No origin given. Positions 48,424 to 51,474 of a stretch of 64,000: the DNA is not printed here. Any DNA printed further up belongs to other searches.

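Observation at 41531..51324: CAZyme-less SusC/SusD pair linked to two divergent CxxCH + beta-propeller paralogues: candidate undescribed envelope system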

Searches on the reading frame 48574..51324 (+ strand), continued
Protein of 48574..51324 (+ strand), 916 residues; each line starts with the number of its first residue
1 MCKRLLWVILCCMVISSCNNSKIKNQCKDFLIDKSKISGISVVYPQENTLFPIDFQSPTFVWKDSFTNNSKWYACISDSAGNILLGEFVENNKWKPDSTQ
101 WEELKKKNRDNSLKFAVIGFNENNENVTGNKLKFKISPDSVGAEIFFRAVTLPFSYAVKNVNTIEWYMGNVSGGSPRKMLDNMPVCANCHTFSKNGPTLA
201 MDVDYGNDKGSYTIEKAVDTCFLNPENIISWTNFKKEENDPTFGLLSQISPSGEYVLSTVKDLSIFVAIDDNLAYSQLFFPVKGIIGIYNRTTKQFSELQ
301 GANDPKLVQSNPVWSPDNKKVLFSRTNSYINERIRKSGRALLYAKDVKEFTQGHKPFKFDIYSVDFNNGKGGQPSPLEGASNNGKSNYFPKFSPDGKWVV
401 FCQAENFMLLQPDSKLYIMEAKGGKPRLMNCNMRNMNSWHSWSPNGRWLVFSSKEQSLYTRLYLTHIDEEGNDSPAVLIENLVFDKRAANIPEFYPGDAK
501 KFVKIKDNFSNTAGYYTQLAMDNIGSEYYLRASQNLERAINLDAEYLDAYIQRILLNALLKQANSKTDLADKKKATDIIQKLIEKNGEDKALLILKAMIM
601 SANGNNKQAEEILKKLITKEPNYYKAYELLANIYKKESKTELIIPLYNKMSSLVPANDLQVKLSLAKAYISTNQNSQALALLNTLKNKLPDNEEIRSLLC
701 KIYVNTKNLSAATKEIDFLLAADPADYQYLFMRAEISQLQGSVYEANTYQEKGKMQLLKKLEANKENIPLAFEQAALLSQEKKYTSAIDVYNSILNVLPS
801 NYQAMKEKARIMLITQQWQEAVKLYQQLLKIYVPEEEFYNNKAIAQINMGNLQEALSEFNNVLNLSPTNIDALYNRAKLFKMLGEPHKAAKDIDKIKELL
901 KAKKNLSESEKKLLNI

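Call 21: find_encoding_contigs(protein=P0121, flank=10000, max_places=3)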
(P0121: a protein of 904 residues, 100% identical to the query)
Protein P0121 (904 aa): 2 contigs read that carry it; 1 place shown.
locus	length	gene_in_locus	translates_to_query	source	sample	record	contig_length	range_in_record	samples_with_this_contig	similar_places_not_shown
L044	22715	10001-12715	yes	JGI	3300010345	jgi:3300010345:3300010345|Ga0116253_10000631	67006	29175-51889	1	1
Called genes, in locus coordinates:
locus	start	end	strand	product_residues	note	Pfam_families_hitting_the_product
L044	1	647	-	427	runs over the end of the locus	PF13440:Polysacc_synt_3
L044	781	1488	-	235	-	-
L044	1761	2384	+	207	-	PF11655:DUF2589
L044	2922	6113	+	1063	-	PF15976:CooC_C (faint), PF13620:CarboxypepD_reg, PF13715:CarbopepD_reg_2, PF07715:Plug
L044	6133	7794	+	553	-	PF14322:SusD-like_3, PF12771:SusD-like_2 (faint), PF07980:SusD_RagB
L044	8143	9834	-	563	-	PF07676:PD40 (faint), PF26549:Tricorn_N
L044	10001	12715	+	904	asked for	PF07676:PD40 (faint), PF13431:TPR_17 (faint), PF26550:Tricorn_2nd (faint), PF26549:Tricorn_N, PF04733:Coatomer_E (faint), PF07719:TPR_2 (faint), PF14559:TPR_19 (weak), PF13414:TPR_11 (weak), +13 more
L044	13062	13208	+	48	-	-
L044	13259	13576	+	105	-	-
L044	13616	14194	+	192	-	PF18962:Por_Secre_tail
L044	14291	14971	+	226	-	-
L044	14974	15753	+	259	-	PF12385:Peptidase_C70 (faint)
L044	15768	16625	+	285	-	PF18962:Por_Secre_tail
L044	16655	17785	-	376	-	PF13177:DNA_pol3_delta2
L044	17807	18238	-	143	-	PF12869:tRNA_anti-like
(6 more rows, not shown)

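Call 42: find_encoding_contigs(protein=P0212, flank=10000, max_places=2)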
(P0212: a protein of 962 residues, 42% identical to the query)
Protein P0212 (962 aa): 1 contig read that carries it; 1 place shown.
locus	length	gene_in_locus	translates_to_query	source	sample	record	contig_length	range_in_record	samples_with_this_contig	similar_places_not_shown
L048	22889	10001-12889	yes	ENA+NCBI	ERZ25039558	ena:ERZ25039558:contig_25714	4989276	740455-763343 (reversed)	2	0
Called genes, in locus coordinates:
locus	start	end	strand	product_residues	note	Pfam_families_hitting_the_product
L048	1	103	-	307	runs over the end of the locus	PF00756:Esterase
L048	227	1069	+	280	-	PF00753:Lactamase_B, PF23023:Anti-Pycsar_Apyc1 (weak)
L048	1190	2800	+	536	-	PF05681:Fumerase, PF05683:Fumerase_C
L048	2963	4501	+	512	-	PF03264:Cytochrom_NNT, PF14522:Cytochrome_C7 (faint), PF03781:FGE-sulfatase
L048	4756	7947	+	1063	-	PF13620:CarboxypepD_reg, PF13715:CarbopepD_reg_2, PF07715:Plug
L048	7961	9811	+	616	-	PF14322:SusD-like_3, PF07980:SusD_RagB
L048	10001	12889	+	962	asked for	PF07676:PD40 (faint), PF26549:Tricorn_N (weak), PF12569:NatA_aux_su (faint), PF13429:TPR_15 (faint), PF13432:TPR_16 (faint), PF00515:TPR_1 (faint), PF07719:TPR_2 (faint), PF13174:TPR_6 (faint), +7 more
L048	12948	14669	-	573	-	PF19529:DUF6057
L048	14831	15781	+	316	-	PF12760:Zn_ribbon_IS1595 (weak), PF12762:DDE_Tnp_IS1595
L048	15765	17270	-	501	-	PF26549:Tricorn_N (faint), PF26550:Tricorn_2nd (weak), PF07676:PD40 (faint)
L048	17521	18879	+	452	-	PF01408:GFO_IDH_MocA, PF22725:GFO_IDH_MocA_C3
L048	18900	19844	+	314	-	PF01261:AP_endonuc_2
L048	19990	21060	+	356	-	PF10282:Lactonase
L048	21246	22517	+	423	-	PF00884:Sulfatase (faint), PF01663:Phosphodiest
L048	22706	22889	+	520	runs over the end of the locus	PF00890:FAD_binding_2 (faint), PF01266:DAO, PF16901:DAO_C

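Call 43: find_encoding_contigs(protein=P0183, flank=10000, max_places=2)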
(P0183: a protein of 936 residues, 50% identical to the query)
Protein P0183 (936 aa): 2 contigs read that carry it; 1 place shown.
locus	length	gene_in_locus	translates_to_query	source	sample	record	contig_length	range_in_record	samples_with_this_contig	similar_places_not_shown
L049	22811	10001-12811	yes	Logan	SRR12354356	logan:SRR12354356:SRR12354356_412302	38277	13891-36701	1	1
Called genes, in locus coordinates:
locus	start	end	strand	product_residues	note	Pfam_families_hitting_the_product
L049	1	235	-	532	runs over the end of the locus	PF00512:HisKA, PF02518:HATPase_c, PF00072:Response_reg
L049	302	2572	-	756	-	PF01590:GAF (weak), PF13185:GAF_2, PF08447:PAS_3, PF08448:PAS_4, PF13426:PAS_9, PF00989:PAS, PF08447:PAS_3, PF13426:PAS_9, +1 more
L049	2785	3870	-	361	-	PF00072:Response_reg, PF01339:CheB_methylest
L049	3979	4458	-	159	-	PF03975:CheD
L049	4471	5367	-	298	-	PF02518:HATPase_c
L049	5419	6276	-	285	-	PF03705:CheR_N, PF01739:CheR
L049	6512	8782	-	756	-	PF00672:HAMP, PF00015:MCPsignal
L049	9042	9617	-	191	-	PF07463:NUMOD4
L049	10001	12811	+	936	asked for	PF07676:PD40 (faint), PF26549:Tricorn_N (weak), PF07719:TPR_2 (faint), PF13428:TPR_14 (faint), PF13429:TPR_15 (weak), PF00515:TPR_1 (faint), PF13181:TPR_8 (faint), PF25062:ARM_TT21_N (weak), +8 more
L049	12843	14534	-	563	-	PF07676:PD40 (faint), PF26549:Tricorn_N (weak)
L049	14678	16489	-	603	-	PF14322:SusD-like_3, PF07980:SusD_RagB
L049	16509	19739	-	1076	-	PF13620:CarboxypepD_reg, PF13715:CarbopepD_reg_2, PF07715:Plug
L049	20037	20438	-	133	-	PF00903:Glyoxalase, PF13468:Glyoxalase_3 (weak), PF13669:Glyoxalase_4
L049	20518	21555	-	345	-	PF01087:GalP_UDP_transf, PF02744:GalP_UDP_tr_C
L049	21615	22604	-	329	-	PF00535:Glycos_transf_2, PF10111:Glyco_tranf_2_2, PF13641:Glyco_tranf_2_3, PF13632:Glyco_trans_2_3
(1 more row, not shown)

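Call 67: list_cluster_members(proteins=[P0208, P0161, P0187, P0034, P0025, P0210, P0180, P0153])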
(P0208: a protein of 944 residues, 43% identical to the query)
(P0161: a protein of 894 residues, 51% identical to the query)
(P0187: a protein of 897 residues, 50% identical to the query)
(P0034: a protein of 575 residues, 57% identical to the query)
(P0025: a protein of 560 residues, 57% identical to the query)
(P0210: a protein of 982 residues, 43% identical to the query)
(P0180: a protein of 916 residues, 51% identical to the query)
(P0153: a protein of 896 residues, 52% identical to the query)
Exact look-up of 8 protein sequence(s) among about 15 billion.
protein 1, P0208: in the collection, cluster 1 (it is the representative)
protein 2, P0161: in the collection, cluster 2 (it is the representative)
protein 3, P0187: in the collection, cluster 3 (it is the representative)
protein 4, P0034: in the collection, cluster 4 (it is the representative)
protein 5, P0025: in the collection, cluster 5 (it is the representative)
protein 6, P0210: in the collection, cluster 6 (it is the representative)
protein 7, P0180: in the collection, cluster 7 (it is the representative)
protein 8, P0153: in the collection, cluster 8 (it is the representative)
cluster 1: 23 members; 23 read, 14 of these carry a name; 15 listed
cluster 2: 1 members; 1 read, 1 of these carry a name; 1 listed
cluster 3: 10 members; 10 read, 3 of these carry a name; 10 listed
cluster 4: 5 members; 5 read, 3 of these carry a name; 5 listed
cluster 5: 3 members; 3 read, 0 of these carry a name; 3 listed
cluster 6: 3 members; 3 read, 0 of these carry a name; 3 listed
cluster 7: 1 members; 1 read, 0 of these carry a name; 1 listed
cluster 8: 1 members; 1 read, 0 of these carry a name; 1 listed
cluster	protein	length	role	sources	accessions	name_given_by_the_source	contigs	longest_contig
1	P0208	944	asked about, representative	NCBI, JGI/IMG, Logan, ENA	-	tetratricopeptide (TPR) repeat protein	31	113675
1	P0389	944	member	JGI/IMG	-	tetratricopeptide (TPR) repeat protein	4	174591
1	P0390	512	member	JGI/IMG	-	tetratricopeptide (TPR) repeat protein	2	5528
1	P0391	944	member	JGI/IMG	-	tetratricopeptide (TPR) repeat protein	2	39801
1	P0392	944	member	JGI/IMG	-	tetratricopeptide (TPR) repeat protein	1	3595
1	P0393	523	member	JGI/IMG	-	tetratricopeptide (TPR) repeat protein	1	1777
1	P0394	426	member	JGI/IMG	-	tetratricopeptide (TPR) repeat protein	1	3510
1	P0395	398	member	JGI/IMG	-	tetratricopeptide (TPR) repeat protein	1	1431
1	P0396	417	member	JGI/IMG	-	tetratricopeptide (TPR) repeat protein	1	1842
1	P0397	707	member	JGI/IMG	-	tetratricopeptide (TPR) repeat protein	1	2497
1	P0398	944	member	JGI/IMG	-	tetratricopeptide (TPR) repeat protein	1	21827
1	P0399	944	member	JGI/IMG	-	tetratricopeptide (TPR) repeat protein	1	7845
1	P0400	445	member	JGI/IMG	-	hypothetical protein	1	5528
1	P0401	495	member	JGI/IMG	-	tetratricopeptide (TPR) repeat protein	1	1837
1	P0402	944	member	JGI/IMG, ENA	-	-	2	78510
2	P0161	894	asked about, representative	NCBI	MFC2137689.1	tetratricopeptide repeat protein [Bacteroidota bacterium]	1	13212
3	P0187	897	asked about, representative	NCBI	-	-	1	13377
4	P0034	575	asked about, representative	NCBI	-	-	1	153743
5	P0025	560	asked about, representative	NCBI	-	-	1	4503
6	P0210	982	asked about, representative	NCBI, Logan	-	-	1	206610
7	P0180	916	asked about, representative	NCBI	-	-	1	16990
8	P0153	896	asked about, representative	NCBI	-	-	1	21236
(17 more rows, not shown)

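Call 73: search_protein_families(library=pfam, proteins=[L048:2963-4501:+], max_evalue=0.01)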
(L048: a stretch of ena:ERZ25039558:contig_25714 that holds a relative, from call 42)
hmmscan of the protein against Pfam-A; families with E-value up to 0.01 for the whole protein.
L048:2963-4501:+ (512 aa): 6 families
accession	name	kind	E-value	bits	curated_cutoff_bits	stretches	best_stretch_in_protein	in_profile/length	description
PF03781.23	FGE-sulfatase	-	2.6e-40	139.1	23.3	1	210-465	4-238/255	Sulfatase-modifying factor enzyme 1-like domain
PF03264.19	Cytochrom_NNT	-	6.3e-24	85.1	24.1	1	5-163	9-170/174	NapC/NirT cytochrome c family, N-terminal region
PF14522.11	Cytochrome_C7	-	5.4e-06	26.6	24.8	1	115-163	12-54/67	Cytochrome c7 and related cytochrome c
PF14537.11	Cytochrom_c3_2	-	2.9e-05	24.9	25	1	113-158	23-65/79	Cytochrome c3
PF22678.1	Cytochrom_c_NrfB-like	-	5.8e-05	23.9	27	0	29-68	30-65/89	Cytochrome c-type protein NrfB-like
PF22113.1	Mtrc-MtrF_II-IV_dom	-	0.00013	22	30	0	117-160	121-166/176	Outer membrane cytochrome MtrC/MtrF-like, domains II/IV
